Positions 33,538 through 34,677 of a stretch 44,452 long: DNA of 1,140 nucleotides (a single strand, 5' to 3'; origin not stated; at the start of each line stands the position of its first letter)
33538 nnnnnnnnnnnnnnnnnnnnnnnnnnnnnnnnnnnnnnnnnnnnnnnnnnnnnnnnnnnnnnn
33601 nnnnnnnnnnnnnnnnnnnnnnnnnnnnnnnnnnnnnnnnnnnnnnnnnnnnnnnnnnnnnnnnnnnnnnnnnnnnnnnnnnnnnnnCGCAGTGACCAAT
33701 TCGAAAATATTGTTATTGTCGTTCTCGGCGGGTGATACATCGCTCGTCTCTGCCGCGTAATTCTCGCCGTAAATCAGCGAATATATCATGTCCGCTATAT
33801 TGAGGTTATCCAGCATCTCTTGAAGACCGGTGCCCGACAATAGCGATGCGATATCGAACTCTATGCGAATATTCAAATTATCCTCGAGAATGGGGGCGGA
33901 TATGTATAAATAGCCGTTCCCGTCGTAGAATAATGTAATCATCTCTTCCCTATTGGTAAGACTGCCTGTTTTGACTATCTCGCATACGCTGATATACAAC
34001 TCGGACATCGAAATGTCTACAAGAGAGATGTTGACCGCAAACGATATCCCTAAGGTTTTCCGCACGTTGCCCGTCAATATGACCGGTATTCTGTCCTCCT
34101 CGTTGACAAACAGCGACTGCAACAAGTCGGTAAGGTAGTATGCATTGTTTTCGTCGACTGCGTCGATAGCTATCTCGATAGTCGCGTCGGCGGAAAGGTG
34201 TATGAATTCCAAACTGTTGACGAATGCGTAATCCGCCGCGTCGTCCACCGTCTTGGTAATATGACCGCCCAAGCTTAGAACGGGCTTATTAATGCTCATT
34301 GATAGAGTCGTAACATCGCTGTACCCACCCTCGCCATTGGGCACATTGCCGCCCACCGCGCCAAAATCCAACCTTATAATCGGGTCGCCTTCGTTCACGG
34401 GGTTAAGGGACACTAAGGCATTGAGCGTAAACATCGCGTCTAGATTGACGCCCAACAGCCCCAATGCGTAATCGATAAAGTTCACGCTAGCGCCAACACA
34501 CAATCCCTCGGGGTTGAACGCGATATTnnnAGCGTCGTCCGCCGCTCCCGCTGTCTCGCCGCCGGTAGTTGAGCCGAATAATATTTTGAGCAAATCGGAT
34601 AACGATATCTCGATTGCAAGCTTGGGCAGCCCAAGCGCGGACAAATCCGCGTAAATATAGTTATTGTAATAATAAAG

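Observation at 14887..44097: Uninterrupted 29.2-kb gene encoding a 9,736-aa predicted lipoprotein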

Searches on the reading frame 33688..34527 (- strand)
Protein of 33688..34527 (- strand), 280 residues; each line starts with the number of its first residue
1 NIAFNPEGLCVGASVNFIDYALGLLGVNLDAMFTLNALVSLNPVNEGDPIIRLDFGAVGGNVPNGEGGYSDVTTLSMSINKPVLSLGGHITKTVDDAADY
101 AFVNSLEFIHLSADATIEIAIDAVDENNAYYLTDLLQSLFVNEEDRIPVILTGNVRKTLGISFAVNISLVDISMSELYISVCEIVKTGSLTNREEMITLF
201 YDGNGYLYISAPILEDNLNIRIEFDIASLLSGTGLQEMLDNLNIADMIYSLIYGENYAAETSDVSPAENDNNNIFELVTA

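Call 30: search_protein_representatives(alignment_id=A1)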
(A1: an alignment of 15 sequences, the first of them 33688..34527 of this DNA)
Query: 15 sequences, 286 profile positions. Proteins with E-value up to 0.001 (for the whole library): 75; up to 1e-10: 49; up to 1e-30: 24. The best 75 are listed.
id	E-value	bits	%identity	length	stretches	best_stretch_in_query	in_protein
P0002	2.8e-127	441.0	-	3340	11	2-236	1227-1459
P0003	7.4e-96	337.9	-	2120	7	2-268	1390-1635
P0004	1.8e-92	326.8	-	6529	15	2-251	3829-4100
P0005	3.6e-86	306.1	-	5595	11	2-223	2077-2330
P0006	4.7e-85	302.5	-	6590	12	3-242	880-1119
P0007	3.0e-84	299.8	-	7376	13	100-242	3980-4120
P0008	3.4e-84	299.6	-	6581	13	4-251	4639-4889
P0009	9.8e-83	294.8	-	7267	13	89-242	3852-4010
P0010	1.7e-77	277.7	-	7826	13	13-251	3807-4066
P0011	1.0e-76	275.1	-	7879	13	65-251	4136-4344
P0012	1.3e-75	271.5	-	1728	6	2-234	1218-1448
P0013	1.8e-74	267.7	-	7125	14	3-242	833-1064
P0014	9.5e-71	255.5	-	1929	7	41-269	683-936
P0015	2.4e-67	244.3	-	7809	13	89-248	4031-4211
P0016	4.7e-67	243.4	-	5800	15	3-214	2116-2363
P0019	4.2e-59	217.3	-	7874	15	10-266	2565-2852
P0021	1.7e-47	179.2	-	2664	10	8-242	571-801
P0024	3.1e-34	135.7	-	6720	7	59-240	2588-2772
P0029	3.7e-26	109.2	-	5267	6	5-264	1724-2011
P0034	4.3e-22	95.9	-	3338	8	7-234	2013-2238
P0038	5.8e-20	88.8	-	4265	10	9-242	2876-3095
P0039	1.8e-19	87.2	-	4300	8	6-282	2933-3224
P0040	2.0e-16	77.3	-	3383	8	7-236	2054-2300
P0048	5.3e-12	62.7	-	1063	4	111-212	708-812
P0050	2.6e-10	57.2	-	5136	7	4-242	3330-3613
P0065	4.0e-05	40.1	-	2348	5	10-243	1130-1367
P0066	4.2e-05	40.1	-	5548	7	40-251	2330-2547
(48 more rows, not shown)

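Call 32: predict_structure(alignment_id=A1)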
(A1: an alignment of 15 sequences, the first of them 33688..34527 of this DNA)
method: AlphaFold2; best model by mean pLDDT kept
length: 280 residues; sequences in the alignment: 15
mean_pLDDT: 58.9   pTM: 0.53
mean pLDDT of the five models: 58.9, 57.4, 56.9, 56.0, 55.4
residues with pLDDT >= 90: 11; 70-90: 69; 50-70: 90; < 50: 110
segments of 3 or more residues with pLDDT < 50: 1-17, 23-28, 30-46, 48-50, 52-70, 89-104, 257-280
pLDDT, mean of each block of 10 residues (from residue 1): 36 46 45 40 44 43 41 58 53 42 58 74 57 53 57 74 81 83 90 90 84 81 71 53 57 55 41 41
secondary structure, 60 per line:
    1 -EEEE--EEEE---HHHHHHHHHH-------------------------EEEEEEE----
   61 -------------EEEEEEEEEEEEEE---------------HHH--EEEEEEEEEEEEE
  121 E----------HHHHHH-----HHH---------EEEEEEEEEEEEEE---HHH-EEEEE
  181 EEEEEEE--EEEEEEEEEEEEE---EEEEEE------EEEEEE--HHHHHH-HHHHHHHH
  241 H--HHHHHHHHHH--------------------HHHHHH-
elements in order: E2-5 E8-11 H15-24 E50-56 E74-87 E108-121 H132-137 E155-168 E176-187 E190-202 E206-211 E218-223 H226-231 H233-241 H244-253 H274-279

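Call 34: list_cluster_members(proteins=[P0002, P0004, P0005, P0007, P0010, P0011, P0013, P0019, P0038, P0050])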
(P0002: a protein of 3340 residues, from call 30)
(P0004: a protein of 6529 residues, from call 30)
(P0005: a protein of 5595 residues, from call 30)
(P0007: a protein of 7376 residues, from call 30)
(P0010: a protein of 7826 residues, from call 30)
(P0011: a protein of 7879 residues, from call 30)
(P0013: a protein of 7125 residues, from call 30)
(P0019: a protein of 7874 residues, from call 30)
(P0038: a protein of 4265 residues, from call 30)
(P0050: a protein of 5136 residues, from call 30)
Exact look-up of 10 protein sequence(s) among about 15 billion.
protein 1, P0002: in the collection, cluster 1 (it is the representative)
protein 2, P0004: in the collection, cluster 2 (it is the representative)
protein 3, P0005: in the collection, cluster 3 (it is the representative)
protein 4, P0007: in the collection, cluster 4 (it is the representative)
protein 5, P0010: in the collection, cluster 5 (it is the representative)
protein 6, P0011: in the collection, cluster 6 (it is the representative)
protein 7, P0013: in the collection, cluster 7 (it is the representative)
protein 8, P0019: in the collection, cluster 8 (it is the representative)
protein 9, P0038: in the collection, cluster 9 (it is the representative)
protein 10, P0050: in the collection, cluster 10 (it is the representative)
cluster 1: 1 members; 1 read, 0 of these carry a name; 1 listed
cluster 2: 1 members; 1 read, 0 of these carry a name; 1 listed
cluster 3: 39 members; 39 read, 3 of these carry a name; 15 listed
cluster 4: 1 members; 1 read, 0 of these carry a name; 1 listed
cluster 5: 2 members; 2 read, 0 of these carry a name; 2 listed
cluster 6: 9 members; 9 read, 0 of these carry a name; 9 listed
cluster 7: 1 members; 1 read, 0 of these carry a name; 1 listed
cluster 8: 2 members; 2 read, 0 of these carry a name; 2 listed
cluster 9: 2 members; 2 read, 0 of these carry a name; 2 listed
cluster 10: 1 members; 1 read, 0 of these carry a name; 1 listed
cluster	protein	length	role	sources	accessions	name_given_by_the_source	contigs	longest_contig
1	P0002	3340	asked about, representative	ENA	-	-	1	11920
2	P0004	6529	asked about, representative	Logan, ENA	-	-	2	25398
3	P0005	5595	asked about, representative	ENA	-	-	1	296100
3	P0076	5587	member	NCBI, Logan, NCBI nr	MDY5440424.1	MAG: hypothetical protein SPG06_06695 [Eubacteriales bacterium] | hypothetical protein [Eubacteriales bacterium]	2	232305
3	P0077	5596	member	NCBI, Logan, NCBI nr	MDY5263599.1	MAG: hypothetical protein SPH07_00970 [Eubacteriales bacterium] | hypothetical protein [Eubacteriales bacterium]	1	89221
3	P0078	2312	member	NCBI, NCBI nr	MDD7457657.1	MAG: hypothetical protein PUK83_04445 [Clostridia bacterium] | hypothetical protein [Clostridia bacterium]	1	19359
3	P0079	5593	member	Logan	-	-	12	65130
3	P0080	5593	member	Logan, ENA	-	-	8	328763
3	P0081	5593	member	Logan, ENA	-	-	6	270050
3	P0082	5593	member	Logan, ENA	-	-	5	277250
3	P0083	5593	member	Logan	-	-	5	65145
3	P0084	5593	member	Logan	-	-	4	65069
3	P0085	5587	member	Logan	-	-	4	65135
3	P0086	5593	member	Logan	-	-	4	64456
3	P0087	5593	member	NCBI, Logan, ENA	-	-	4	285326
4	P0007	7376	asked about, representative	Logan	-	-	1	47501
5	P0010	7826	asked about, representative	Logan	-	-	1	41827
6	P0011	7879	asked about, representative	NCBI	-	-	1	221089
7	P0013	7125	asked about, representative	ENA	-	-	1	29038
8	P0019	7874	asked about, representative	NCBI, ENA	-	-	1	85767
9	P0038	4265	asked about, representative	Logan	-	-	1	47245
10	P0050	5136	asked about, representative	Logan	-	-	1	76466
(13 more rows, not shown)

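Call 39: search_solved_structures(query=A1, max_evalue=10)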
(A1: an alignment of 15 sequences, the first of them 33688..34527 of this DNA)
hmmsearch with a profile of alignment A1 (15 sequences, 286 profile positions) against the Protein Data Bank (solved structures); distinct sequences matched with E-value up to 10: 0.

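Call 42: fold_search(model_id=the predicted structure, library=pdb)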
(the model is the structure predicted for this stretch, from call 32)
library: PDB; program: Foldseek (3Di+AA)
matches with E <= 10: 369; with E <= 0.001: 0
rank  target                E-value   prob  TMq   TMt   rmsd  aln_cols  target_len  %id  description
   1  5i7k_A                4.1e-02  0.12  0.11  0.13  21.9       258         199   13  Crystal Structure of Human SPLUNC1 Dolphin Mutant D1 (G58A, S61A, G62E, G63D, G66D, I67T) (released 2016-05-18)
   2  4kgh_A                1.4e-01  0.09  0.11  0.14  21.2       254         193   12  Crystal Structure of human splunc1 lacking the secretion signal sequence (released 2013-09-25)
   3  6u5b_S                1.5e-01  0.23  0.16  0.25  17.4       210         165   11  CryoEM Structure of Pyocin R2 - precontracted - baseplate (released 2020-04-15)
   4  1r4s                  2.1e-01  0.21  0.20  0.19  16.5       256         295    9  URATE OXIDASE FROM ASPERGILLUS FLAVUS COMPLEXED WITH ITS INHIBITOR 9-METHYL URIC ACID (released 2004-03-02)
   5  3r0q_A                2.5e-01  0.10  0.12  0.10  18.2       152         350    9  A Uniquely Open Conformation Revealed in the Crystal Structure of Arabidopsis Thaliana Protein Arginine Methyltransfer (released 2011-10-19)
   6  9y9l_Z                2.5e-01  0.09  0.13  0.13  23.1       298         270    9  CP at the barbed end with one cofilin on second-to-last subunit (released 2026-03-04)
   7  1ws2_C                2.7e-01  0.20  0.19  0.18  15.1       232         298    9  urate oxidase from aspergillus flavus complexed with 5,6-diaminouracil (released 2005-03-22)
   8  1xxj_B                2.8e-01  0.18  0.19  0.18  17.1       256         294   10  Urate oxidase from aspergillus flavus complexed with 5-amino 6-nitro uracil (released 2005-03-22)
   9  1iiu                  2.8e-01  0.14  0.13  0.19  14.3       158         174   11  Chicken plasma retinol-binding protein (RBP) (released 2002-01-16)
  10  1izn_B                3.0e-01  0.11  0.13  0.14  22.8       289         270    9  Crystal Structure of Actin Filament Capping Protein CapZ (released 2003-04-08)
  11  3gko                  3.7e-01  0.21  0.20  0.19  13.9       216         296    8  Crystal structure of urate oxydase using surfactant Poloxamer 188 as a New Crystallizing Agent (released 2010-02-23)
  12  8bva_A                3.7e-01  0.14  0.13  0.11  15.6       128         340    9  Crystal Structure of Mus musculus Protein Arginine Methyltransferase 2 in complex with RSF1_114-126 (released 2023-12-13)
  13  1ws2_D                3.7e-01  0.13  0.18  0.18  15.3       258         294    8  urate oxidase from aspergillus flavus complexed with 5,6-diaminouracil (released 2005-03-22)
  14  9gnw_P                3.7e-01  0.06  0.12  0.16  22.1       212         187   11  Universal PSII assembly intermediate (released 2025-09-17)
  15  5o68_J                3.9e-01  0.13  0.17  0.18  25.6       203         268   11  Crystal Structure of the Pseudomonas functional amyloid secretion protein FapF - R157A mutant (released 2017-08-23)
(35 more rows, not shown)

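Call 46: find_encoding_contigs(protein=P0038, flank=10000, max_places=3)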
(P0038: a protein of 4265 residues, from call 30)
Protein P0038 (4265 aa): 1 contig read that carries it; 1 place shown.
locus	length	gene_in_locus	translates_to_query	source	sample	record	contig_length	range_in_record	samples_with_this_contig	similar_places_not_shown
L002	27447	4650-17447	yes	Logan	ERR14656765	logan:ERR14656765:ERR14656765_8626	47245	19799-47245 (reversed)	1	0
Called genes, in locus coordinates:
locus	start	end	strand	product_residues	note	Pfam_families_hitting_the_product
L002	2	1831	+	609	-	?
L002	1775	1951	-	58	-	-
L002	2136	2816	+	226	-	PF00072:Response_reg, PF00486:Trans_reg_C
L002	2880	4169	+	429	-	PF00512:HisKA, PF02518:HATPase_c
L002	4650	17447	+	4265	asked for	PF07532:Big_4 (faint)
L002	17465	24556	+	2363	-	PF18676:MBG_2 (weak), PF18887:MBG_3 (faint)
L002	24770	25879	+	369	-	-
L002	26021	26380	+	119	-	PF01325:Fe_dep_repress, PF12802:MarR_2 (weak), PF02742:Fe_dep_repr_C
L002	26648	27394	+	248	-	PF03419:Peptidase_U4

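Call 49: find_encoding_contigs(protein=P0002, flank=10000, max_places=3)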
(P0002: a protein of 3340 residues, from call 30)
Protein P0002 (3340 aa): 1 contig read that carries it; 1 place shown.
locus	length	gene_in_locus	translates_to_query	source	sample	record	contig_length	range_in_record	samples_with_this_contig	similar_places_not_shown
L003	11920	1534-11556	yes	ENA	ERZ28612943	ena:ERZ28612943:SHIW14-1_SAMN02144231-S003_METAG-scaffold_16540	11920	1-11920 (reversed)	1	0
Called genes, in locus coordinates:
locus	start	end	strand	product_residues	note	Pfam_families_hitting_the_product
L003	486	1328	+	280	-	-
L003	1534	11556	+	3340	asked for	-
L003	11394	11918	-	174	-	?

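Call 57: find_related_loci(query=P0078, collection=genome_contigs, flank=10000)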
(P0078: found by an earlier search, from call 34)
Query P0078 (2312 aa) in genome_contigs; peptide patterns used: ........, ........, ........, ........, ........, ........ (x = any residue, [..] = any of these).
5 stretches matched a pattern; 2 encode a relative of the query (tblastn E <= 1e-3); 1 distinct loci.
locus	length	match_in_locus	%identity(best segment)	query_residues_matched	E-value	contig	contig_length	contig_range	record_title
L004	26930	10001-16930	97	1-2312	0e+0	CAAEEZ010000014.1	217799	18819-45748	MAG TPA_asm: Clostridia bacterium, isolate HGM11377, WGS project CAAEEZ010000000 data, contig: ERS396527_4_k85_139851, w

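Call 61: search_protein_families(library=pfam, proteins=[L004:17029-17973:+, L004:19638-21620:+, L004:21620-22387:+, L004:22387-22983:+, L004:23081-23905:+, L004:24148-25170:+, L004:18998-19564:-, L004:18498-19001:-], max_evalue=0.001)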
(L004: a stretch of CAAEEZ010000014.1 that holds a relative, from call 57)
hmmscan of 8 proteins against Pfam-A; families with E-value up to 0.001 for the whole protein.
L004:17029-17973:+ (314 aa): 1 family
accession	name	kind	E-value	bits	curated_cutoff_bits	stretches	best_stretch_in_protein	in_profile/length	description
PF03547.23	Mem_trans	-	1.2e-23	83.7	25.7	1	8-310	4-342/343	Membrane transport protein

L004:19638-21620:+ (660 aa): 7 families
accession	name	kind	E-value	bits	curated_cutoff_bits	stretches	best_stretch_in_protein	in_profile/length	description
PF09334.17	tRNA-synt_1g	-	1.8e-113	379.7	20.1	2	161-376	172-390/391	tRNA synthetases class I (M)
PF00133.28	tRNA-synt_1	-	1.2e-30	107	22.7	2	16-230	22-244/414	tRNA synthetases class I (I, L, M and V)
PF01588.26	tRNA_bind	-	1.3e-30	105.8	27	1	566-657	1-95/96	Putative tRNA binding domain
PF19303.5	Anticodon_3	-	3.7e-12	46.8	23.5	1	391-530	4-142/152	Anticodon binding domain of methionyl tRNA ligase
PF01406.26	tRNA-synt_1e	-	4.7e-11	43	27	1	19-135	12-125/301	tRNA synthetases class I (C) catalytic domain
PF01921.24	tRNA-synt_1f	-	3.6e-08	33.2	27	0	292-345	261-314/360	tRNA synthetases class I (K)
PF08264.19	Anticodon_1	-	1.7e-06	28.4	25.1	1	398-548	1-139/148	Anticodon-binding domain of tRNA ligase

L004:21620-22387:+ (255 aa): 1 family
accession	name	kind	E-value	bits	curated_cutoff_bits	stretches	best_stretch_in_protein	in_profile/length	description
PF01026.27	TatD_DNase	-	1.4e-78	264.3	27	1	2-252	1-253/253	TatD related DNase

L004:22387-22983:+ (198 aa): 1 family
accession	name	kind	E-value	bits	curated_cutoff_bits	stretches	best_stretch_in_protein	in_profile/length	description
PF04055.27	Radical_SAM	-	2.1e-16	61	29.5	1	14-184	1-163/166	Radical SAM superfamily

L004:23081-23905:+ (274 aa): 1 family
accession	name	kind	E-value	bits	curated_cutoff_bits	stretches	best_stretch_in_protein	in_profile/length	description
PF00398.26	RrnaAD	-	7.6e-58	196.1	24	1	12-272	2-262/263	Ribosomal RNA adenine dimethylase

L004:24148-25170:+ (340 aa): 1 family
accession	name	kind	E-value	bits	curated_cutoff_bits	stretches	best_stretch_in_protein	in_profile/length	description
PF17045.10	CEP63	-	0.00061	20.1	33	1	183-249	31-97/263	Centrosomal protein of 63 kDa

L004:18998-19564:- (188 aa): 1 family
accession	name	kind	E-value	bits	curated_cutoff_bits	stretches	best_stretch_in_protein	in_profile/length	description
PF07670.19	Gate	-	8.2e-08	33.1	29.6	1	40-140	2-96/104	Nucleoside recognition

L004:18498-19001:- (167 aa): 1 family
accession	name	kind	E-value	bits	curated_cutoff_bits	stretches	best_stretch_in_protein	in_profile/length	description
PF07670.19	Gate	-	4.7e-11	43.5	29.6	1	39-134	2-98/104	Nucleoside recognition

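Call 63: find_encoding_contigs(protein=P0034, flank=10000, max_places=2)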
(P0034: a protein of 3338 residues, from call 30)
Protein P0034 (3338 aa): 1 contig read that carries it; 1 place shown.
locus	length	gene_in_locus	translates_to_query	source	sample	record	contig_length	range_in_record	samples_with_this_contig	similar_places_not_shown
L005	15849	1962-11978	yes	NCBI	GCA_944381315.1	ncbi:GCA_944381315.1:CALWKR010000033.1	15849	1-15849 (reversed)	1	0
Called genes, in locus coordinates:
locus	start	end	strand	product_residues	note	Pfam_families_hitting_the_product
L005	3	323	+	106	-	?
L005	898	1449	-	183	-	-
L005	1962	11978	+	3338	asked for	-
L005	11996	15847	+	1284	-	?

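Call 64: find_encoding_contigs(protein=P0040, flank=10000, max_places=2)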
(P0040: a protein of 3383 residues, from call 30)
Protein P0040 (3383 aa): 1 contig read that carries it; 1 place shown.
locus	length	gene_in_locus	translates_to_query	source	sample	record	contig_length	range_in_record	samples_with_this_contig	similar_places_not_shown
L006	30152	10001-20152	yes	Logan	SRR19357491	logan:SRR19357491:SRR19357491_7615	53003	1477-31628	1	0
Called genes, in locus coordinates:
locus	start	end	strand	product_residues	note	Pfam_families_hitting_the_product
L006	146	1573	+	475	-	PF00070:Pyr_redox (weak), PF01266:DAO, PF05834:Lycopene_cycl (faint), PF07992:Pyr_redox_2 (faint), PF13450:NAD_binding_8 (weak), PF04324:Fer2_BFD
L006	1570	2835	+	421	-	PF00070:Pyr_redox (faint), PF00890:FAD_binding_2 (faint), PF01266:DAO (faint), PF03486:HI0933_like (faint), PF07992:Pyr_redox_2, PF12831:FAD_oxidored (weak), PF13450:NAD_binding_8 (faint), PF13738:Pyr_redox_3 (weak)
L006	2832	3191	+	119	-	PF07892:DUF1667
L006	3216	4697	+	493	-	PF00370:FGGY_N, PF02782:FGGY_C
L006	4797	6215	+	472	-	PF07690:MFS_1, PF13347:MFS_2, PF07690:MFS_1 (weak)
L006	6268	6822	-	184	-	PF00440:TetR_N (weak), PF14278:TetR_C_8 (weak)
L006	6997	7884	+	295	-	PF02645:DegV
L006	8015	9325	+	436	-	PF02550:AcetylCoA_hydro, PF13336:AcetylCoA_hyd_C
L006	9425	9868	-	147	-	-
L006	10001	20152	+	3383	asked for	-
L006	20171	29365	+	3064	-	-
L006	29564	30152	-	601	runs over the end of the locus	PF02065:Melibiase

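Call 65: find_encoding_contigs(protein=P0039, flank=10000, max_places=2)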
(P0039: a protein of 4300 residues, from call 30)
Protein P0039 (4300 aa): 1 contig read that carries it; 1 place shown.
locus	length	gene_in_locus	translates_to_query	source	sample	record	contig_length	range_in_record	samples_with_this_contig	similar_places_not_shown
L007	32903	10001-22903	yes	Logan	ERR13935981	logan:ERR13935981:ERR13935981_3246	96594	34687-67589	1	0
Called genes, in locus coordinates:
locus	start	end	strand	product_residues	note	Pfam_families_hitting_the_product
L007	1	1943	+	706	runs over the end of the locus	PF12437:GSIII_N, PF00120:Gln-synt_C, PF18318:Gln-synt_C-ter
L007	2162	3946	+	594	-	PF01411:tRNA-synt_2c, PF07973:tRNA_SAD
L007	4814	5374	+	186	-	PF04542:Sigma70_r2, PF08281:Sigma70_r4_2 (weak), PF04545:Sigma70_r4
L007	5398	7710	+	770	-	PF23750:RsgI_M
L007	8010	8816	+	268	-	-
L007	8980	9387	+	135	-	-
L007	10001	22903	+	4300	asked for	PF07532:Big_4 (faint)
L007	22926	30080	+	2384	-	PF18676:MBG_2, PF18887:MBG_3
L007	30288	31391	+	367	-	-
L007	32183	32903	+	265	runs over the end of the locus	PF03419:Peptidase_U4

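Call 68: search_protein_families(library=pfam, proteins=[L002:17465-24553:+, L005:11996-15847:+], max_evalue=0.01)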
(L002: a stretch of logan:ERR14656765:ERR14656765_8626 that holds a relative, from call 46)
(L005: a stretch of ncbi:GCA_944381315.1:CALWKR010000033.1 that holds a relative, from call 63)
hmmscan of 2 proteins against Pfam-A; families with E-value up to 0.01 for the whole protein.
L002:17465-24553:+ (2363 aa): 3 families
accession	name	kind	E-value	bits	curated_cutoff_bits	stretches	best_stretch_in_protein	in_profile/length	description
PF18887.5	MBG_3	-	2.3e-17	63.3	25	0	1714-1757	29-71/72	MBG domain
PF18676.6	MBG_2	-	3.5e-07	31.2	25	1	1076-1134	1-55/72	MBG domain (YGX type)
PF22184.2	CBM_56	-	0.0085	16.7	27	0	1353-1381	37-65/75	Carbohydrate binding module family 56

L005:11996-15847:+ (1284 aa): 1 family
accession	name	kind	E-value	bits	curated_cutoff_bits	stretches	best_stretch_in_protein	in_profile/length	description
PF18887.5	MBG_3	-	3.2e-05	24.4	25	1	1140-1198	6-55/72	MBG domain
